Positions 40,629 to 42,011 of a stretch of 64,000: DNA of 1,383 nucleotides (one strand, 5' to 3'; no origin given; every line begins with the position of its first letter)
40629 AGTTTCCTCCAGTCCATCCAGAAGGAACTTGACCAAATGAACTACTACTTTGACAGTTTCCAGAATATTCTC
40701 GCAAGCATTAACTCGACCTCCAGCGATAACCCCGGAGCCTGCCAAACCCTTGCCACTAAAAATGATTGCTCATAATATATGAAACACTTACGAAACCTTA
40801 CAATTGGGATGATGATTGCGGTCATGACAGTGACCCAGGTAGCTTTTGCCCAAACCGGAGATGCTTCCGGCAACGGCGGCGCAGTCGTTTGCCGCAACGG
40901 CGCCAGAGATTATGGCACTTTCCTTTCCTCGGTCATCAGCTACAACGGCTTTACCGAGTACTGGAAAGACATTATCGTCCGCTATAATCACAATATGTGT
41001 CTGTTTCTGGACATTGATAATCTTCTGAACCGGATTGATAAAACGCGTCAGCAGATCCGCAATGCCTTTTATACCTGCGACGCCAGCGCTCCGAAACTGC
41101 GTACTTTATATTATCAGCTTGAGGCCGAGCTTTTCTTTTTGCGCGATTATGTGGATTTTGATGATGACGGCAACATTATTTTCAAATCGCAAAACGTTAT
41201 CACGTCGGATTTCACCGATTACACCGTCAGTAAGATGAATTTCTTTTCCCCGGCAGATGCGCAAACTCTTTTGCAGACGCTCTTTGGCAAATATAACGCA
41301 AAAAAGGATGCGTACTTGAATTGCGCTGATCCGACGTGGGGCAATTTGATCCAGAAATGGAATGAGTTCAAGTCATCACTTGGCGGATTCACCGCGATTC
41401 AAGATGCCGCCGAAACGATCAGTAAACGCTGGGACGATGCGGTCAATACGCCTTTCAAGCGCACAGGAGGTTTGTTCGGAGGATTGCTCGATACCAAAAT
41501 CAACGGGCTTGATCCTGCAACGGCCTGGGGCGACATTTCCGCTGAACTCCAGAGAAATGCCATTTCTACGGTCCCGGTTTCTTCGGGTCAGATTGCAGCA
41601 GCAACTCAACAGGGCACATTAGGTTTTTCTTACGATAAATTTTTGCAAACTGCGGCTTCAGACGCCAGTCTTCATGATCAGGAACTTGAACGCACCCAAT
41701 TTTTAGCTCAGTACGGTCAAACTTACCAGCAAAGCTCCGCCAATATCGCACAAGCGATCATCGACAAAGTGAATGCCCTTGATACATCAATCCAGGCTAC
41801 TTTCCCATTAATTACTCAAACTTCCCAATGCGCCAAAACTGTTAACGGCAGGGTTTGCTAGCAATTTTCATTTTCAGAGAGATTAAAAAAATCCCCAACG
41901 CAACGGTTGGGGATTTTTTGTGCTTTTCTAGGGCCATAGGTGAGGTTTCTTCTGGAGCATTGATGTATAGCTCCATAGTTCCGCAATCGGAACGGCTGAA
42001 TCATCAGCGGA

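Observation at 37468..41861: Four-gene cassette of secreted orphan proteins sharing signal-peptide style and a C-terminal Cys tail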

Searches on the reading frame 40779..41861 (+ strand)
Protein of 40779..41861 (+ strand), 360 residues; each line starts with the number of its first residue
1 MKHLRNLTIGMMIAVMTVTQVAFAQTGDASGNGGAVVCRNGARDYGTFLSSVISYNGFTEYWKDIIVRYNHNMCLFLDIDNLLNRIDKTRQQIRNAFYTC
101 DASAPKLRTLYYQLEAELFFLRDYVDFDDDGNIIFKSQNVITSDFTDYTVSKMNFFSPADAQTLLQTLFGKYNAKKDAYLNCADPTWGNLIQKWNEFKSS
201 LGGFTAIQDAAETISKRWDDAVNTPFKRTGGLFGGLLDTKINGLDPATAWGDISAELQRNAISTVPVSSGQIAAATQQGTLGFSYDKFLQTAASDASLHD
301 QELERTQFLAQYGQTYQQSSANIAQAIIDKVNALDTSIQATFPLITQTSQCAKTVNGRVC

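Call 4: search_protein_families(library=pfam, proteins=[window:40779-41861:+], max_evalue=1)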
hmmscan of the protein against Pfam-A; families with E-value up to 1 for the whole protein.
window:40779-41861:+ (360 aa): 0 families

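Call 8: find_encoding_contigs(protein=window:40779-41861:+, flank=10000, max_places=6)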
Protein window:40779-41861:+ (360 aa): 4 contigs read that carry it; 1 place shown.
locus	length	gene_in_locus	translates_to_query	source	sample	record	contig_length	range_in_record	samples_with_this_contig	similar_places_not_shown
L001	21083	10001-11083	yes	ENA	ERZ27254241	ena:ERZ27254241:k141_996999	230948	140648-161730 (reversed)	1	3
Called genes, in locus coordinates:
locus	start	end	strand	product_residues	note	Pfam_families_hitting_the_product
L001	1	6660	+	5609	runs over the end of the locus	PF01839:FG-GAP (faint), PF18884:TSP3_bac (faint), PF00395:SLH, PF18565:Glyco_hydro2_C5 (weak), PF09134:Invasin_D3 (weak), PF13517:FG-GAP_3, PF01833:TIG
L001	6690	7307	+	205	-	-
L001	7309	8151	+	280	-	-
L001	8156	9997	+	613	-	-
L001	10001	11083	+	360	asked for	-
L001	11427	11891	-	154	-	PF12728:HTH_17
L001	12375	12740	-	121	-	-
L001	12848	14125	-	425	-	-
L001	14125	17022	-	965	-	PF00005:ABC_tran (faint), PF02463:SMC_N (faint), PF03193:RsgA_GTPase (faint), PF13304:AAA_21 (faint), PF13555:AAA_29 (faint), PF17760:UvrA_inter, PF17755:UvrA_DNA-bind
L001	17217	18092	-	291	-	PF13367:PrsW-protease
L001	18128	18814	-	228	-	PF12697:Abhydrolase_6 (faint)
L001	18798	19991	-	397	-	PF02463:SMC_N, PF13175:AAA_15, PF13476:AAA_23, PF13514:AAA_27 (weak), PF13304:AAA_21 (faint)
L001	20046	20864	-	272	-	PF03070:TENA_THI-4, PF14518:Haem_oxygenas_2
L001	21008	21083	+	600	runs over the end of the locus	PF07973:tRNA_SAD, PF00587:tRNA-synt_2b, PF03129:HGTP_anticodon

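Call 9: find_homologous_proteins(query=window:40779-41858:+, max_evalue=0.001)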
Query window:40779-41858:+ (360 aa): 30 proteins with E <= 0.001 among 2832 candidates.
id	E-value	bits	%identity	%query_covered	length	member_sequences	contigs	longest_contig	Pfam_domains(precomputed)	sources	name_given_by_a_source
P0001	4.9e-240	813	100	100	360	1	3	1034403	-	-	-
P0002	4.8e-143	494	62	100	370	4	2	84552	-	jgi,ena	-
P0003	5.4e-142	491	61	100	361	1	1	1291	-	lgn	-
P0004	8.6e-139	480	62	96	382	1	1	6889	-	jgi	-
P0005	6.5e-131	454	59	100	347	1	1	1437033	-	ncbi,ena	-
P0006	1.2e-129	450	57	100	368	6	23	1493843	-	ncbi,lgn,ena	-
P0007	2.4e-129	449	58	100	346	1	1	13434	-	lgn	-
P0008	1.7e-128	447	58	100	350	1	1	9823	-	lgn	-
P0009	9.8e-128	444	56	100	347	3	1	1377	-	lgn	-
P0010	3.2e-127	442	57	100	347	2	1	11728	-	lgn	-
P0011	3.9e-122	426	55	100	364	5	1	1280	-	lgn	-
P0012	3.7e-110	386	50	100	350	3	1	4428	-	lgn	-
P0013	1.1e-107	378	51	100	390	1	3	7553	-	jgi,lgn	jgi:hypothetical protein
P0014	8.1e-103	362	48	100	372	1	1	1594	-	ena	-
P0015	1.1e-98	348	51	94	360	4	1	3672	-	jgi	-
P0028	4.0e-53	199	32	97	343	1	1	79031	-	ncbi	ncbi:hypothetical protein ACFL3C_03370 [Patescibacteria group bacterium]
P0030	9.1e-50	188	31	97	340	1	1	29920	-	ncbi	-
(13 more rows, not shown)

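Call 11: find_encoding_contigs(protein=P0028, flank=10000, max_places=2)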
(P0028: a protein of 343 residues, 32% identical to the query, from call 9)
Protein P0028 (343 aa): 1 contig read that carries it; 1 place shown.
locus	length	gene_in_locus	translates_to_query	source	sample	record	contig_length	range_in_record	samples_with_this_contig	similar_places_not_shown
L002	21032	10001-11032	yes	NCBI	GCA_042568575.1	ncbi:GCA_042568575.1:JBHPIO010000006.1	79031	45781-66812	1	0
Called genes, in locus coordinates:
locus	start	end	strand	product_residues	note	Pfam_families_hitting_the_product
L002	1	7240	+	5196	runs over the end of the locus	PF18884:TSP3_bac (faint), PF18565:Glyco_hydro2_C5 (faint), PF00395:SLH (faint), PF02369:Big_1 (weak), PF09134:Invasin_D3, PF13517:FG-GAP_3 (weak)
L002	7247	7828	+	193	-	-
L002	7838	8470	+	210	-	-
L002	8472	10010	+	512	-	-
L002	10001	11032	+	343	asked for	-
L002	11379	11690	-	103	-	PF12728:HTH_17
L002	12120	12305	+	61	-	-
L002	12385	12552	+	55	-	PF07973:tRNA_SAD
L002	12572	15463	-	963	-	PF00005:ABC_tran (faint), PF02463:SMC_N (faint), PF03193:RsgA_GTPase (faint), PF13191:AAA_16 (faint), PF13304:AAA_21 (faint), PF13555:AAA_29 (faint), PF17760:UvrA_inter, PF17755:UvrA_DNA-bind, +2 more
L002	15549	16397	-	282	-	PF13367:PrsW-protease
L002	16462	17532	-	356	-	PF02463:SMC_N, PF13175:AAA_15, PF13476:AAA_23, PF13304:AAA_21 (faint)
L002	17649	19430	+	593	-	PF07973:tRNA_SAD, PF00587:tRNA-synt_2b, PF03129:HGTP_anticodon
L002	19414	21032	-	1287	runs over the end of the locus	-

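Call 12: find_encoding_contigs(protein=P0030, flank=10000, max_places=2)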
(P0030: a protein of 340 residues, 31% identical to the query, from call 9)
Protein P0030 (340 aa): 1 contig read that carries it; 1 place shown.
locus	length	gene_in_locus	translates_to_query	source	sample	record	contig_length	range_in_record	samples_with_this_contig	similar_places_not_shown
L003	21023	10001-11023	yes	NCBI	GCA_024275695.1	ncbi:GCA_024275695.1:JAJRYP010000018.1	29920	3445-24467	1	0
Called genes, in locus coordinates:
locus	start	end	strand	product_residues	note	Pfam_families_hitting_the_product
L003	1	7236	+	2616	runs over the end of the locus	PF13517:FG-GAP_3 (weak), PF18884:TSP3_bac (weak), PF00395:SLH (faint)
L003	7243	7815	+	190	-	-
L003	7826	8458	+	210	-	-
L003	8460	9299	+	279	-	-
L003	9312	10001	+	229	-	-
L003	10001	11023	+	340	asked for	-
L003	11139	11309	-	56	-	-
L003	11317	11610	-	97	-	PF12728:HTH_17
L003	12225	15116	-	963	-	PF00005:ABC_tran (faint), PF02463:SMC_N (faint), PF03193:RsgA_GTPase (faint), PF13191:AAA_16 (faint), PF13304:AAA_21 (faint), PF13555:AAA_29 (faint), PF17760:UvrA_inter, PF17755:UvrA_DNA-bind, +1 more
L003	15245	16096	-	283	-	PF13367:PrsW-protease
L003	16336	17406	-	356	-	PF02463:SMC_N, PF13175:AAA_15, PF13476:AAA_23 (faint), PF13304:AAA_21 (faint)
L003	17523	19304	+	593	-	PF07973:tRNA_SAD, PF00587:tRNA-synt_2b, PF03129:HGTP_anticodon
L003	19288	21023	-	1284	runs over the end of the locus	-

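Call 13: find_encoding_contigs(protein=P0006, flank=10000, max_places=2)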
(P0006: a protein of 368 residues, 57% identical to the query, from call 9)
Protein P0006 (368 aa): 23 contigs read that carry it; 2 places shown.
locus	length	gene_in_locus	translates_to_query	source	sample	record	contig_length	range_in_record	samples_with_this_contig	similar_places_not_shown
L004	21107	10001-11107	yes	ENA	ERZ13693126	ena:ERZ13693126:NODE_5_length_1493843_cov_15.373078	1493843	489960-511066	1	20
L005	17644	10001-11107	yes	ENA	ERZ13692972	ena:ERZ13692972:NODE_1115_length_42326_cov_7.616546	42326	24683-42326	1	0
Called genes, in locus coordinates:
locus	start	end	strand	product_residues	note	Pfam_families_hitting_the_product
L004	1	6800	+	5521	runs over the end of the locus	PF18884:TSP3_bac (faint), PF00395:SLH, PF18565:Glyco_hydro2_C5 (weak), PF09134:Invasin_D3 (weak), PF18565:Glyco_hydro2_C5 (weak), PF13517:FG-GAP_3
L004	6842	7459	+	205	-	-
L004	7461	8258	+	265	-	-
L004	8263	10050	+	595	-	-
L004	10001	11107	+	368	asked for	-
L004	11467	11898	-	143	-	PF12728:HTH_17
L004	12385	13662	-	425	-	-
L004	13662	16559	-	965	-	PF00005:ABC_tran (faint), PF02463:SMC_N (faint), PF03193:RsgA_GTPase (faint), PF13304:AAA_21 (faint), PF13555:AAA_29 (faint), PF17760:UvrA_inter, PF17755:UvrA_DNA-bind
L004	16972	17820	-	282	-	PF13367:PrsW-protease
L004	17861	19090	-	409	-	PF02463:SMC_N, PF13175:AAA_15, PF13476:AAA_23, PF13304:AAA_21 (faint)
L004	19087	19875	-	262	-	-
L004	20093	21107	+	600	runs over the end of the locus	PF07973:tRNA_SAD, PF00587:tRNA-synt_2b, PF03129:HGTP_anticodon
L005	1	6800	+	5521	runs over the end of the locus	PF18884:TSP3_bac (faint), PF00395:SLH, PF18565:Glyco_hydro2_C5 (weak), PF09134:Invasin_D3 (weak), PF18565:Glyco_hydro2_C5 (weak), PF13517:FG-GAP_3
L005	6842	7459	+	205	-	-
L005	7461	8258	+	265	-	-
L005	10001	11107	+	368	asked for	-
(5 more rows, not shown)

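Call 14: find_related_loci(query=A1, collection=genome_contigs, flank=10000)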
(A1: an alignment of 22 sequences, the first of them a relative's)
Query A1 (360 aa) in genome_contigs; peptide patterns used: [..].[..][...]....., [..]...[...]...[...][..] (x = any residue, [..] = any of these).
79 stretches matched a pattern; 22 encode a relative of the query (tblastn E <= 1e-3); 22 distinct loci.
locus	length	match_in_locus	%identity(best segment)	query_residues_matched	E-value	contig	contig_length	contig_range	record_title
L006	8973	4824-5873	58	1-360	9e-144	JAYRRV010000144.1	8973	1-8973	MAG: Candidatus Gracilibacteria bacterium isolate XM1_ASGE3bin.38 k141_709713, whole genome shotgun sequence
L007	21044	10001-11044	57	2-360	5e-142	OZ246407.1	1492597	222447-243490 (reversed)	MAG: uncultured Candidatus Peribacteria bacterium isolate ERP124720_co1_61 genome assembly, chromosome: 1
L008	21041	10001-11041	59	1-360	1e-136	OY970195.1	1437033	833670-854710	MAG: Candidatus Peregrinibacteria bacterium isolate MFD02416.bin.c.20 genome assembly, chromosome: 1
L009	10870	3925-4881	43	24-360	8e-94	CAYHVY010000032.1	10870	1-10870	MAG TPA_asm: uncultured Candidatus Peribacteria bacterium isolate ERP119705_co15_608 genome assembly, contig: NODE_7139_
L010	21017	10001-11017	39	12-360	4e-83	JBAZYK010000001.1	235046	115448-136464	MAG: Candidatus Gracilibacteria bacterium isolate SO_2017_GW1_79 NODE_413_length_235046_cov_6.641140_OW334_2017, whole g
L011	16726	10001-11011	39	14-360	3e-80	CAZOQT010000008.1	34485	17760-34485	MAG TPA_asm: uncultured Candidatus Peribacteria bacterium isolate SRP278252_co2_755 genome assembly, contig: NODE_2453_l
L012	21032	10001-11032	38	7-360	4e-78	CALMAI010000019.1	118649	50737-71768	MAG TPA_asm: uncultured Candidatus Peregrinibacteria bacterium isolate SRR2107183_bin.16_CONCOCT_v1.1_MAG genome assembl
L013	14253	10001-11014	38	7-360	7e-78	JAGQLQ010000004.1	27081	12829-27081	MAG: Candidatus Peregrinibacteria bacterium isolate HKST-UBA20 2015-01-06_1_(paired)_contig_15180, whole genome shotgun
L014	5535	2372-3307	40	29-360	4e-74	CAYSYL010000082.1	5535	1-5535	MAG TPA_asm: uncultured Candidatus Peribacteria bacterium isolate SRP257259_co1_27 genome assembly, contig: NODE_26152_l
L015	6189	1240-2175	37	29-360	1e-72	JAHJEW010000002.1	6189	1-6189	MAG: Patescibacteria group bacterium isolate Modern_marine_glass_biofilm.mb.143 Modern_marine_gla.mb.143_k141_8958, whol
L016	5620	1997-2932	39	29-360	2e-70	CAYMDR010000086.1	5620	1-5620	MAG TPA_asm: uncultured Candidatus Peribacteria bacterium isolate SRP278252_co2_54 genome assembly, contig: NODE_31089_l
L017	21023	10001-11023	35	5-360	1e-67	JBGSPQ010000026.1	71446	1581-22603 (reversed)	MAG: Candidatus Gracilibacteria bacterium isolate JTS-AC308 k141_3987523, whole genome shotgun sequence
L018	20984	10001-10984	37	16-360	4e-66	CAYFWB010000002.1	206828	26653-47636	MAG TPA_asm: uncultured Candidatus Peribacteria bacterium isolate ERP107533_co1_137 genome assembly, contig: NODE_3_leng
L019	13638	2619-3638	35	1-360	5e-64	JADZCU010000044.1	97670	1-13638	MAG: Candidatus Peregrinibacteria bacterium isolate SJ737 c_000000545202, whole genome shotgun sequence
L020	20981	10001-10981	31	11-360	2e-57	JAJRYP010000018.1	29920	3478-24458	MAG: Patescibacteria group bacterium isolate Dive96_bin3.358 k141_678467, whole genome shotgun sequence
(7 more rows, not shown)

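Call 27: predict_structure(alignment_id=A1)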
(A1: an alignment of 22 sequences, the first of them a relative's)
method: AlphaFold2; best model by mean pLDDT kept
length: 360 residues; sequences in the alignment: 22
mean_pLDDT: 60.5   pTM: 0.48
mean pLDDT of the five models: 60.5, 58.7, 54.9, 52.8, 51.3
residues with pLDDT >= 90: 50; 70-90: 67; 50-70: 89; < 50: 154
segments of 3 or more residues with pLDDT < 50: 18-29, 200-268, 274-324, 356-360
pLDDT, mean of each block of 10 residues (from residue 1): 61 53 39 55 64 55 68 85 86 76 85 93 85 87 92 90 95 90 67 58 43 45 37 30 37 44 41 47 39 44 44 39 47 54 54 45
secondary structure, 60 per line:
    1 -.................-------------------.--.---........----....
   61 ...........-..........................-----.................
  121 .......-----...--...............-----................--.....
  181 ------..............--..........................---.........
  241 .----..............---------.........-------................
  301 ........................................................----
elements in order: H2-18 H45-52 H57-71 H73-98 H104-124 E125-127 E133-135 H138-152 H158-173 H176-180 H187-200 H203-228 H232-241 H246-259 H269-277 H285-356

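Call 30: search_solved_structures(query=A1, max_evalue=1)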
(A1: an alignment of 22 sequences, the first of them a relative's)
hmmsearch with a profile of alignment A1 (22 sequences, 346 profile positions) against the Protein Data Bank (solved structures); distinct sequences matched with E-value up to 1: 0.

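Call 33: fold_search(model_id=the predicted structure, library=pdb)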
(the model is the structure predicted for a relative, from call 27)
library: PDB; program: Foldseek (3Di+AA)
matches with E <= 10: 212; with E <= 0.001: 0
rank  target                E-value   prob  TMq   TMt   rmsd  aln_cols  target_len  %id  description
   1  8snb_1G               4.6e-01  0.18  0.17  0.20  24.1       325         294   11  atomic model of sea urchin sperm doublet microtubule (48-nm periodicity) (released 2023-06-28)
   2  6rfc                  6.0e-01  0.08  0.12  0.15  25.1       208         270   10  Crystal structure of the potassium-pumping G263F mutant of the light-driven sodium pump KR2 in the monomeric form, pH 4. (released 2019-04-24)
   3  4xtl                  6.4e-01  0.07  0.12  0.14  25.2       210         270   10  Crystal structure of the light-driven sodium pump KR2 in the monomeric blue form, pH 4.3 (released 2015-04-01)
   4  6rf9                  7.1e-01  0.07  0.12  0.15  23.5       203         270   10  Crystal structure of the Y154F mutant of the light-driven sodium pump KR2 in the monomeric form, pH 8.0 (released 2019-04-24)
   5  6tk1                  8.3e-01  0.07  0.11  0.15  19.5       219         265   11  Femtosecond to millisecond structural changes in a light-driven sodium pump: 20ms structure of KR2 with extrapolated, li (released 2020-05-27)
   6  6rf6                  8.3e-01  0.07  0.12  0.15  24.1       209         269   10  Crystal structure of the light-driven sodium pump KR2 in the monomeric form, pH 8.0 (released 2019-04-24)
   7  7rro_B6               8.8e-01  0.08  0.15  0.15  30.8       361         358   12  Structure of the 48-nm repeat doublet microtubule from bovine tracheal cilia (released 2021-10-27)
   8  7ung_D3               9.3e-01  0.10  0.14  0.16  29.6       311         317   10  48-nm repeat of the human respiratory doublet microtubule (released 2022-10-05)
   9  8jh0_B                9.3e-01  0.08  0.13  0.16  17.2       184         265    8  Crystal structure of the light-driven sodium pump IaNaR (released 2023-11-01)
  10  6tk7                  9.3e-01  0.06  0.12  0.15  23.0       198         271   10  Femtosecond to millisecond structural changes in a light-driven sodium pump: Dark structure in acidic conditions (released 2020-05-27)
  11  7q36                  1.1e+00  0.08  0.11  0.14  17.6       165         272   10  Crystal structure of KR2 sodium pump rhodopsin pressurized with krypton (released 2022-04-27)
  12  6rfa                  1.2e+00  0.07  0.10  0.13  22.5       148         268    9  Crystal structure of the H30K mutant of the light-driven sodium pump KR2 in the monomeric form, pH 8.0 (released 2019-04-24)
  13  8i7r_F1               1.3e+00  0.08  0.16  0.19  29.5       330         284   10  In situ structure of axonemal doublet microtubules in mouse sperm with 48-nm repeat (released 2023-10-11)
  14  3x3b                  1.3e+00  0.05  0.11  0.14  24.0       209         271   11  Crystal structure of the light-driven sodium pump KR2 in acidic state (released 2015-04-08)
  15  8rq5_A                1.4e+00  0.07  0.10  0.13  22.6       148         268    9  Cryo-EM structure of the light-driven sodium-pumping rhodopsin KR2 (released 2025-01-29)
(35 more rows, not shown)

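Call 58: search_protein_families(library=ncbifam, proteins=[window:40779-41858:+], max_evalue=0.1)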
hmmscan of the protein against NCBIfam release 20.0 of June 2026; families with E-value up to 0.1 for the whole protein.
window:40779-41858:+ (360 aa): 1 family
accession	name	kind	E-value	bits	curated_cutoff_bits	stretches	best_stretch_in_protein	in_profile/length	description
TIGR04021.1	LLM_DMSO2_sfnG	equivalog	0.0026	17.2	382.95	1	266-354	8-96/350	dimethylsulfone monooxygenase SfnG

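Call 65: search_protein_representatives(alignment_id=A1)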
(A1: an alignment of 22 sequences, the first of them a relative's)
Query: 22 sequences, 346 profile positions. Proteins with E-value up to 0.001 (for the whole library): 271; up to 1e-10: 247; up to 1e-30: 137. The best 150 are listed.
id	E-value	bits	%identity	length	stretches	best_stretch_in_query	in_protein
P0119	4.1e-138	476.7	-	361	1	5-345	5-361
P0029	1.7e-131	454.9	-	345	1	2-346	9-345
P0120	2.9e-129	447.6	-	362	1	39-345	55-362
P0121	7.3e-125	433.1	-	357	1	4-345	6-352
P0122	1.5e-98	346.6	-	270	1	79-345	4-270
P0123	2.0e-92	326.4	-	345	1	32-345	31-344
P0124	8.2e-90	317.8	-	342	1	6-346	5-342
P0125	5.2e-87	308.6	-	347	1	4-346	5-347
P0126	7.4e-84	298.2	-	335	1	27-345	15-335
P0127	8.4e-83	294.8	-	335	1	47-346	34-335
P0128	4.8e-79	282.4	-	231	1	22-208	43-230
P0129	9.6e-73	261.7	-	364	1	22-346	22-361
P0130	1.7e-70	254.3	-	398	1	8-345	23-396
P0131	1.4e-68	248.0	-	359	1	2-346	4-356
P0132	1.7e-68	247.7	-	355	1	5-346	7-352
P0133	1.8e-68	247.6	-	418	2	4-265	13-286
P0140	1.8e-64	234.5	-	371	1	26-345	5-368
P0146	2.7e-60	220.8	-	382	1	3-346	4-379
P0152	3.3e-53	197.4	-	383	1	13-346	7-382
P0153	1.9e-52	195.0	-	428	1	2-345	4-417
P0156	8.8e-49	182.9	-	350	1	5-344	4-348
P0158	4.2e-48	180.7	-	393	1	47-346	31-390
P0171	3.4e-43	164.5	-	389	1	6-345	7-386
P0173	8.6e-43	163.2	-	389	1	46-345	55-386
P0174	1.2e-42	162.8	-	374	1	5-345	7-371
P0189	9.8e-41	156.4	-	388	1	5-345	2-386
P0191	6.0e-40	153.8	-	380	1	7-345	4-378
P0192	7.7e-40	153.5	-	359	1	27-345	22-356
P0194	1.3e-39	152.8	-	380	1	31-345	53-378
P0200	1.3e-38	149.4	-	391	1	3-345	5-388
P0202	2.6e-38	148.4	-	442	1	23-345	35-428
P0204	4.7e-38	147.6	-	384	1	6-345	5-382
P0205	9.7e-38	146.6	-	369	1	11-344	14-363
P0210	9.4e-37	143.3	-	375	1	48-345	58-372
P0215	3.3e-36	141.5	-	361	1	14-344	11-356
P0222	3.0e-35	138.4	-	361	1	1-346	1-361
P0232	8.4e-34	133.6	-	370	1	33-343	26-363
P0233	1.1e-33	133.2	-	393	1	26-344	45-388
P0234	1.6e-33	132.7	-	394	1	37-346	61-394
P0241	8.4e-33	130.3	-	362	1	49-345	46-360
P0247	3.2e-32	128.4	-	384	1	28-344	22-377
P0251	1.8e-31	125.9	-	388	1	35-342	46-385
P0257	2.8e-30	122.0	-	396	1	1-345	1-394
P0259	5.6e-30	121.0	-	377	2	4-212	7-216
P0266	2.7e-28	115.5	-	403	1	25-345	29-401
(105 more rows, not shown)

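Call 70: list_cluster_members(proteins=[P0171, P0202, P0205, P0133, P0146, P0222, P0241, P0259, P0266, P0152])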
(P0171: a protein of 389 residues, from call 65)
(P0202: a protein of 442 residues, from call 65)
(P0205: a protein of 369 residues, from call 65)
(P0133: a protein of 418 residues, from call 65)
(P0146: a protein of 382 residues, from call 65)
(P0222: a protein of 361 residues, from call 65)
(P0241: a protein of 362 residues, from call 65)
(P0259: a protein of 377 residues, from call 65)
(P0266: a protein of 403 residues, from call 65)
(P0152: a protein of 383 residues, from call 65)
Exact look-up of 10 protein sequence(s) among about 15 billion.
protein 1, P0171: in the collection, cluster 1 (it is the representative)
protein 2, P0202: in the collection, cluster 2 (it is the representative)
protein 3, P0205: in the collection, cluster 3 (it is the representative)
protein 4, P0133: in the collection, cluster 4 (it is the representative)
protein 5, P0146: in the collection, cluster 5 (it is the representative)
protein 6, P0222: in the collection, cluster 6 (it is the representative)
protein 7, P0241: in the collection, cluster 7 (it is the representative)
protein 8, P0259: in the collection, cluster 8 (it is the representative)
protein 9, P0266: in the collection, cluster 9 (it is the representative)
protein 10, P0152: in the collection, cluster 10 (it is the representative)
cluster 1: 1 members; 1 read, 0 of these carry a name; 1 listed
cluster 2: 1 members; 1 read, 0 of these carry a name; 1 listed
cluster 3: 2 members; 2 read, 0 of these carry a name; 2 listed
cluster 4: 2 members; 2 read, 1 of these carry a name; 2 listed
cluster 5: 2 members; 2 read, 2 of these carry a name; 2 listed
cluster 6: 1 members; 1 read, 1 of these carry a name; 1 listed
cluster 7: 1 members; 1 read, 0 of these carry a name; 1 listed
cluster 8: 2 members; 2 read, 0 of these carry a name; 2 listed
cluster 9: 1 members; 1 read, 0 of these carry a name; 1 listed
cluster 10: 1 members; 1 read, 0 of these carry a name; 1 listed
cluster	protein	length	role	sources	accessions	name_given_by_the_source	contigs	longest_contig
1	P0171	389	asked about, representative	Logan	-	-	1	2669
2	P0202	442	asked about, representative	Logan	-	-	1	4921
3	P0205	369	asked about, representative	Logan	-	-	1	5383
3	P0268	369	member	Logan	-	-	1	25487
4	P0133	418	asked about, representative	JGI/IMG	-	hypothetical protein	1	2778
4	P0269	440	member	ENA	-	-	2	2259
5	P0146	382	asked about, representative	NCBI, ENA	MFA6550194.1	MAG: hypothetical protein WCT36_02460 [Candidatus Gracilibacteria bacterium]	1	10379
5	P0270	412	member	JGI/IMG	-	hypothetical protein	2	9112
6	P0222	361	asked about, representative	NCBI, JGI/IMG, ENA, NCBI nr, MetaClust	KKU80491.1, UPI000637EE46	MAG: hypothetical protein UY05_C0006G0025 [Candidatus Peregrinibacteria bacterium ... | status=active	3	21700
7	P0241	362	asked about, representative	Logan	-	-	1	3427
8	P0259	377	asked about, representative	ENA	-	-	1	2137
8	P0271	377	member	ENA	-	-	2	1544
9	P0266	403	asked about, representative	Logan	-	-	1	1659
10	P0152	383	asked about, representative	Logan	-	-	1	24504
